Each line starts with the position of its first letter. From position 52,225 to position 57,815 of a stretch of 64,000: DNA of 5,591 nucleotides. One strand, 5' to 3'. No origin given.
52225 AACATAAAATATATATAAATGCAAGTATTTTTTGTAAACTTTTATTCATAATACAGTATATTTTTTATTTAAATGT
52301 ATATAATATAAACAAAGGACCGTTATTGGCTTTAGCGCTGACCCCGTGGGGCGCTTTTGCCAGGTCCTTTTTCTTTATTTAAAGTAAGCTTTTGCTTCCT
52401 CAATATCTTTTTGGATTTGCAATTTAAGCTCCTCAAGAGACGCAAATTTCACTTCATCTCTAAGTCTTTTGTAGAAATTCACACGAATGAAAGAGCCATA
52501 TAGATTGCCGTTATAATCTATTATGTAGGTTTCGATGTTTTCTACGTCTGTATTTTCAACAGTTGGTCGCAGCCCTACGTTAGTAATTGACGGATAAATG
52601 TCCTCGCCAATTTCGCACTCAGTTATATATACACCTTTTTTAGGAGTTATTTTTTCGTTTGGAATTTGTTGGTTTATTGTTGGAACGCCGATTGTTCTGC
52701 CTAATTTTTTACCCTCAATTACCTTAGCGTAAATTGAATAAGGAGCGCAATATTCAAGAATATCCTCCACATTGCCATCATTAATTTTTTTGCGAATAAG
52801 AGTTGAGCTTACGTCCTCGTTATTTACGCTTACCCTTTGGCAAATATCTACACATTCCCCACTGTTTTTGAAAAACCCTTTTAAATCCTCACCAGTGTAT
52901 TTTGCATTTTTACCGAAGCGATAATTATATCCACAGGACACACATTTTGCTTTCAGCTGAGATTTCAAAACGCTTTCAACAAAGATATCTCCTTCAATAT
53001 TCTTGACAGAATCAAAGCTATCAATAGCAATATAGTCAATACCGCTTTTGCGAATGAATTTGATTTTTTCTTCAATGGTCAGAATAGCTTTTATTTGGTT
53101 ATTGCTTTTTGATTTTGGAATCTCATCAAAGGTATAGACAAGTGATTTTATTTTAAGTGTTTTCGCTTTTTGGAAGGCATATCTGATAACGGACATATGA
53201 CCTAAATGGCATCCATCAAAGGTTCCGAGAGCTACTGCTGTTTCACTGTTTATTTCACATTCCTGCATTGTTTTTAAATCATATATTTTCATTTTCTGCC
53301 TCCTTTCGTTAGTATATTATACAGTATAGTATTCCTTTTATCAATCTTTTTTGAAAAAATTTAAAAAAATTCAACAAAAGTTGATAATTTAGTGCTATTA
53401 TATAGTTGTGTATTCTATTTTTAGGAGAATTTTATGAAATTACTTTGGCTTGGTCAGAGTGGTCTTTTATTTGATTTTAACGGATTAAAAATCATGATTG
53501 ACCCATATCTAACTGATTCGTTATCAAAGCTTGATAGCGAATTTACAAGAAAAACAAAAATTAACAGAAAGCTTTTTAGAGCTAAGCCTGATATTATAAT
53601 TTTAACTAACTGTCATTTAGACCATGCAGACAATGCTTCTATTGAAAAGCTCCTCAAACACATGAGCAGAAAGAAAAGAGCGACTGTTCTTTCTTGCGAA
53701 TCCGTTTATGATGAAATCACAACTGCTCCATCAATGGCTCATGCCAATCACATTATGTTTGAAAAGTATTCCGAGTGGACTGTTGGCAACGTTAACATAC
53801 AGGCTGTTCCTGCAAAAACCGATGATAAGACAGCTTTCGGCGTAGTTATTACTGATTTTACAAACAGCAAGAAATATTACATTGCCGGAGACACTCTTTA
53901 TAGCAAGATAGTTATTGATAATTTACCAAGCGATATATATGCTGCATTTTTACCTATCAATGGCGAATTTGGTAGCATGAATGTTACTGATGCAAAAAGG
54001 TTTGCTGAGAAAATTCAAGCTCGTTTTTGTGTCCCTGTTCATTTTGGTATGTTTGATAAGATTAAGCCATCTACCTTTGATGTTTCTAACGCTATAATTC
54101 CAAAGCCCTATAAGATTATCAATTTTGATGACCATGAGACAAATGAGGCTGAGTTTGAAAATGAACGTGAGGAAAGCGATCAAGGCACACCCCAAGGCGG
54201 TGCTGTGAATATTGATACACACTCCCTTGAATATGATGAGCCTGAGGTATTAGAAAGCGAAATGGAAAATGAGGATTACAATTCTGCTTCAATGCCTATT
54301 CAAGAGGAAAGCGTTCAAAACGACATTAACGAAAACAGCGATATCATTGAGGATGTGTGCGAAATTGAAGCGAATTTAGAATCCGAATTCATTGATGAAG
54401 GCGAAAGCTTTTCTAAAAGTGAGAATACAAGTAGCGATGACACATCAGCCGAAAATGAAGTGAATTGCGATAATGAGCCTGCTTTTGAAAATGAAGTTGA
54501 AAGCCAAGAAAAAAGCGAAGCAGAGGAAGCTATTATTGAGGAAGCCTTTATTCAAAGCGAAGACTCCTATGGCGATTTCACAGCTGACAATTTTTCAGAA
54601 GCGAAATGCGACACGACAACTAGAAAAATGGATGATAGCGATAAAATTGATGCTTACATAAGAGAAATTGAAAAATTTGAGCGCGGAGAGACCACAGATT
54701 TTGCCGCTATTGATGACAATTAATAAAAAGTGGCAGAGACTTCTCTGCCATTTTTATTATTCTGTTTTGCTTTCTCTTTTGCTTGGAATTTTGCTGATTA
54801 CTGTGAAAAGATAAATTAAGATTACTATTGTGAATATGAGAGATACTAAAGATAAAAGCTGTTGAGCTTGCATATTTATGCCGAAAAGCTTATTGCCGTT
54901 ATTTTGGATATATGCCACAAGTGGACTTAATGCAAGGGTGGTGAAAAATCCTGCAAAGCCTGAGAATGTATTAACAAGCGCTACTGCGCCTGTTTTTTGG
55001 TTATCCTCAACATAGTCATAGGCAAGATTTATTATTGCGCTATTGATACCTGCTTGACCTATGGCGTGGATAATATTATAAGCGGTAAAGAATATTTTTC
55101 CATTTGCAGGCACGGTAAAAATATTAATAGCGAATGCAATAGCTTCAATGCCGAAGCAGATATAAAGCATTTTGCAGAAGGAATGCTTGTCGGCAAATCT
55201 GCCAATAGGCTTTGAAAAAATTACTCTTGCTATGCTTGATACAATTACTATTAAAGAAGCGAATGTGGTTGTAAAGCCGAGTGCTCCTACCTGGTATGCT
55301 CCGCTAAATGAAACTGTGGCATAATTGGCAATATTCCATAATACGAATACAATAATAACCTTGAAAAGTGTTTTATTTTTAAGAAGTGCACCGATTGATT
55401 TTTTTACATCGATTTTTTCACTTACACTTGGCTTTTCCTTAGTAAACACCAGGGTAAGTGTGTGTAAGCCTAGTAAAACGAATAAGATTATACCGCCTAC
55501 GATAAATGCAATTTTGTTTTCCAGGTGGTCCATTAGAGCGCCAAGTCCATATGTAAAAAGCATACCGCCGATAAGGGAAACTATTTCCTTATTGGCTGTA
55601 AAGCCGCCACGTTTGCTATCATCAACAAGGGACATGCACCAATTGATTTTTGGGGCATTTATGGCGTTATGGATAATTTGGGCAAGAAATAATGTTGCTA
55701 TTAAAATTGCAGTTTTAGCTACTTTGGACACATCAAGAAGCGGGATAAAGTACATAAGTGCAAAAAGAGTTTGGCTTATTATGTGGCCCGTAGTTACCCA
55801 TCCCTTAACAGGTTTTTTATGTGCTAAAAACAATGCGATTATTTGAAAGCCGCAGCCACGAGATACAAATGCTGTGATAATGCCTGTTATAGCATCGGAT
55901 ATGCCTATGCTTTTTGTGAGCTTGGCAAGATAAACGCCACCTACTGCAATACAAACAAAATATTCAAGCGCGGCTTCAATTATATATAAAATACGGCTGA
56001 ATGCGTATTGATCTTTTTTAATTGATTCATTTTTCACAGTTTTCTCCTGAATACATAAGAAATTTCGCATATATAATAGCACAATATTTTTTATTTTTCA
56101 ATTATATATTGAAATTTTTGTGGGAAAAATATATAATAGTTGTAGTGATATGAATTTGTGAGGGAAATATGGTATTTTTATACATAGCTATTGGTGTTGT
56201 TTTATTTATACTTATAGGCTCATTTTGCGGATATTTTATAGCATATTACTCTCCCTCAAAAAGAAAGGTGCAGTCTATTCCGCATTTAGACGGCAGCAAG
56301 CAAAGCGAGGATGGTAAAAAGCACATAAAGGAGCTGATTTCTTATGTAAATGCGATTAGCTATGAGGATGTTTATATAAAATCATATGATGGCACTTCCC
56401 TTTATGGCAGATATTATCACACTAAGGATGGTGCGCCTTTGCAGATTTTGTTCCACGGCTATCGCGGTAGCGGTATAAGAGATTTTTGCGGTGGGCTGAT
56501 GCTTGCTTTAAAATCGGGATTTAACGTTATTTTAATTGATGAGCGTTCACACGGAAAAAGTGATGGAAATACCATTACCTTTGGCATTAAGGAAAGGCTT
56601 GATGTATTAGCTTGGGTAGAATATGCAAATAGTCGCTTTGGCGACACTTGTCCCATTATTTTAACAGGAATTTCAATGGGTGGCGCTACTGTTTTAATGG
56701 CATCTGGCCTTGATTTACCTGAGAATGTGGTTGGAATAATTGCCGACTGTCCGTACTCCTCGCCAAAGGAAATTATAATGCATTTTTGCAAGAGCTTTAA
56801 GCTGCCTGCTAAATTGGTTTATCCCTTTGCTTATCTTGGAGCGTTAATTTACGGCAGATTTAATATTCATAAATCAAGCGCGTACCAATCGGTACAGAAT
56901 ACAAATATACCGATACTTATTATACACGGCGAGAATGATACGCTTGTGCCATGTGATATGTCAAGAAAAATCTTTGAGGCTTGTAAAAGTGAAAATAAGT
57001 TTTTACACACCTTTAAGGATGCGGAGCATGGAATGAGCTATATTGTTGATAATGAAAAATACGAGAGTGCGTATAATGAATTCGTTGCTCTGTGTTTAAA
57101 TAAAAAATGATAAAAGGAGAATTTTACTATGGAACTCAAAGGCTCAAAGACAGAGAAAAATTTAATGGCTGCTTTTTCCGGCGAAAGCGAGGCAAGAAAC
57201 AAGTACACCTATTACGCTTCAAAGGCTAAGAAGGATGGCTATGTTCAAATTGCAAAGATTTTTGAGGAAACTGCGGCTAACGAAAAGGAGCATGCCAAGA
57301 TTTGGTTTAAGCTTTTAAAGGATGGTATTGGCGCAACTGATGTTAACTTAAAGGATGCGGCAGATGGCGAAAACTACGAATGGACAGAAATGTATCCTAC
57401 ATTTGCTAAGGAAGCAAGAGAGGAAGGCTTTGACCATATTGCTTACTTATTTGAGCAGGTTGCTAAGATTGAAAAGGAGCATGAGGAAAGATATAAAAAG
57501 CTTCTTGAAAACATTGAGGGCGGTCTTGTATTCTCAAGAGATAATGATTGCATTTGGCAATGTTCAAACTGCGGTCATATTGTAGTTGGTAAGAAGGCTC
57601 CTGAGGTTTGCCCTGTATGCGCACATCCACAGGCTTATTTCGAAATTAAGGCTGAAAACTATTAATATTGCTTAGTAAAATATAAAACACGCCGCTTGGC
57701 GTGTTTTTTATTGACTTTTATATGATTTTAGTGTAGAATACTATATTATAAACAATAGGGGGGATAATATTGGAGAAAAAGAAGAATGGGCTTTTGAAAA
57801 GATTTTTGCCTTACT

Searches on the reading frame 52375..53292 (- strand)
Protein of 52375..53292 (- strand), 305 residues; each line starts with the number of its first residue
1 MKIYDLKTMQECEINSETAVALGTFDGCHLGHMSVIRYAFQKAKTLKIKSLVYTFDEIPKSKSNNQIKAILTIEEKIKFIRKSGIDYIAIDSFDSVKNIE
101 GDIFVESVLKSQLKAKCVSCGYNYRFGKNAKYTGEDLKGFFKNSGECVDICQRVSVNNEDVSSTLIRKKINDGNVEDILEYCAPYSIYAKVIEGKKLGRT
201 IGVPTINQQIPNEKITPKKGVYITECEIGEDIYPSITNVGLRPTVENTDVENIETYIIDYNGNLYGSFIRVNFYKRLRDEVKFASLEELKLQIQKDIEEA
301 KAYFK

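Call 32: search_protein_families(library=pfam, proteins=[window:52375-53292:-], max_evalue=0.00001)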
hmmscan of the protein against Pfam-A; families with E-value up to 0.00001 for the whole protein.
window:52375-53292:- (305 aa): 3 families
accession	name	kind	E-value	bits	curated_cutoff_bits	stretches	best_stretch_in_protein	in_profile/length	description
PF01687.23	Flavokinase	-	1.3e-41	142.2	19.6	1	183-304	3-124/124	Riboflavin kinase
PF06574.18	FAD_syn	-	1.9e-33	115.9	27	1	14-164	4-157/158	FAD synthetase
PF01467.32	CTP_transf_like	-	2.1e-06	28.4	21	1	21-168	2-132/133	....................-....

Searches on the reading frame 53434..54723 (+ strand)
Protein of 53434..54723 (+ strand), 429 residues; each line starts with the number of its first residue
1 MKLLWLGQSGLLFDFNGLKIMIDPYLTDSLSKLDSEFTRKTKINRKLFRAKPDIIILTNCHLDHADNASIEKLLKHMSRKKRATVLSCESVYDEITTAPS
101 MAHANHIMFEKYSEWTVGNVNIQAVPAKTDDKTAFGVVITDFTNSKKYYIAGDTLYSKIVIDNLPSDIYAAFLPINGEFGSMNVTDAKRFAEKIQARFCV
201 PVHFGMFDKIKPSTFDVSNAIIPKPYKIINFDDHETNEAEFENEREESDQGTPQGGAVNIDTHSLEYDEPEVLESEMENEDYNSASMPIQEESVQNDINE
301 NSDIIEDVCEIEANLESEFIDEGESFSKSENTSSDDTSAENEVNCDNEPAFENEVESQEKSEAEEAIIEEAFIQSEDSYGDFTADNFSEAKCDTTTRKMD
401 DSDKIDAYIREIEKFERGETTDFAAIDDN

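Call 32: search_protein_families(library=pfam, proteins=[window:53434-54723:+], max_evalue=0.00001)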
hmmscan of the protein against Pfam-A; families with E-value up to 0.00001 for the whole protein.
window:53434-54723:+ (429 aa): 2 families
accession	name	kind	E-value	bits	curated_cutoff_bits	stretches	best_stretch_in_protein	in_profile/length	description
PF12706.13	Lactamase_B_2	-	1.8e-11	44.5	27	1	20-204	3-200/200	Beta-lactamase superfamily domain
PF13483.12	Lactamase_B_3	-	3.6e-11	43.7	24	1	3-203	2-160/160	Beta-lactamase superfamily domain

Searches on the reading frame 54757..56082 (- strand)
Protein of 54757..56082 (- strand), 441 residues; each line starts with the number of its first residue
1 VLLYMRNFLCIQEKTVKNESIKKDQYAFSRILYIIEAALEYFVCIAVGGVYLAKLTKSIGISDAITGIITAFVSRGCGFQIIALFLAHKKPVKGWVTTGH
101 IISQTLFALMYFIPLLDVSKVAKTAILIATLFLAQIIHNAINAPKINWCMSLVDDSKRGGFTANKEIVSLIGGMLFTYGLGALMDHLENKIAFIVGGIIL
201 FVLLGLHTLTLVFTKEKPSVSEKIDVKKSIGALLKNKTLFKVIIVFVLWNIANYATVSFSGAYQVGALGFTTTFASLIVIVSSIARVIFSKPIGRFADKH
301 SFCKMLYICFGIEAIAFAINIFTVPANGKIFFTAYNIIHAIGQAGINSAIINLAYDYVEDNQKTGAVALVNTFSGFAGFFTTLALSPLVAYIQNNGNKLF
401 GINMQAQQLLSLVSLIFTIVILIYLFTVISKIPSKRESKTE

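Call 32: search_protein_families(library=pfam, proteins=[window:54757-56082:-], max_evalue=0.00001)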
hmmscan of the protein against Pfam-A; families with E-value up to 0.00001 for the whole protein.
window:54757-56082:- (441 aa): 1 family
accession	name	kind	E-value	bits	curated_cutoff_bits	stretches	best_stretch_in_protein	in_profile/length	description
PF07690.21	MFS_1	-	3.7e-31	108.7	33.4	2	46-380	14-345/347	Major Facilitator Superfamily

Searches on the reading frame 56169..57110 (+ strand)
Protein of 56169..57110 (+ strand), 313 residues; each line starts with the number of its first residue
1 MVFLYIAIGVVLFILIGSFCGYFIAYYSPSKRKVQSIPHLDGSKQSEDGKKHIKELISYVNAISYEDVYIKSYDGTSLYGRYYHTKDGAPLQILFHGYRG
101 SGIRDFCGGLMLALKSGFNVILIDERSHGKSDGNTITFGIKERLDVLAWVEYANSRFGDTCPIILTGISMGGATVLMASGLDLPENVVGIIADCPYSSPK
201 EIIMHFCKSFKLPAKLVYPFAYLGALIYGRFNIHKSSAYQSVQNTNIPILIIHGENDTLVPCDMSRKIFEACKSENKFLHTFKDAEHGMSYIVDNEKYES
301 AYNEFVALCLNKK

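Call 32: search_protein_families(library=pfam, proteins=[window:56169-57110:+], max_evalue=0.00001)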
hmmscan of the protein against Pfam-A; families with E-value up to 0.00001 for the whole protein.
window:56169-57110:+ (313 aa): 7 families
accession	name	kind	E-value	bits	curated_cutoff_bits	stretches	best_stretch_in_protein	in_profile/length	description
PF12146.15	Hydrolase_4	-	8.8e-19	68.2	27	2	115-203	29-117/239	Serine aminopeptidase, S33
PF00561.26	Abhydrolase_1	-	3.4e-14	53.6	25.8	1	93-197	4-103/245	alpha/beta hydrolase fold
PF00326.27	Peptidase_S9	-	6e-11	42.7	22.6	1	144-311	46-211/213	Prolyl oligopeptidase family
PF02129.25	Peptidase_S15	-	5.3e-08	33.3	23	0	89-201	46-134/262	X-Pro dipeptidyl-peptidase (S15 family)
PF20434.5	BD-FAE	-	1.1e-06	28.8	26.8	0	234-270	177-213/215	BD-FAE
PF02230.22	Abhydrolase_2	-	1.6e-06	28.6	23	0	215-288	123-200/217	Phospholipase/Carboxylesterase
PF03959.19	FSH1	-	2.5e-06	27.8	21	1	232-280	144-194/211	Serine hydrolase (FSH1)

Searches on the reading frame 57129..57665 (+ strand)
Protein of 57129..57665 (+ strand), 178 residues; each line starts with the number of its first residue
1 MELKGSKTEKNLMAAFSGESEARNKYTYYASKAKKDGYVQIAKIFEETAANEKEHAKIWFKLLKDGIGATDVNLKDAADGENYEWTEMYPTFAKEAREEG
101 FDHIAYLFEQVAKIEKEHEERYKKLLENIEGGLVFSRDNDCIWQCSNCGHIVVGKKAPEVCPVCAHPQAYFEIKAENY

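Call 88: search_protein_families(library=pfam, proteins=[window:57129-57665:+], max_evalue=0.0001)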
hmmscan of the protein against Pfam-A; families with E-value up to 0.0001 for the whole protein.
window:57129-57665:+ (178 aa): 3 families
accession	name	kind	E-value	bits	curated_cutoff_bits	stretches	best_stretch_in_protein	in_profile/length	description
PF02915.23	Rubrerythrin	-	2e-29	103.2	22.8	1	10-126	1-137/137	Rubrerythrin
PF21349.2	RUBY_RBDX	-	4.6e-14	52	26.5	1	143-172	1-30/30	Rubrerythrin, rubredoxin-like domain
PF00210.30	Ferritin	-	4.7e-05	23.8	24.5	0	11-128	3-105/142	Ferritin-like domain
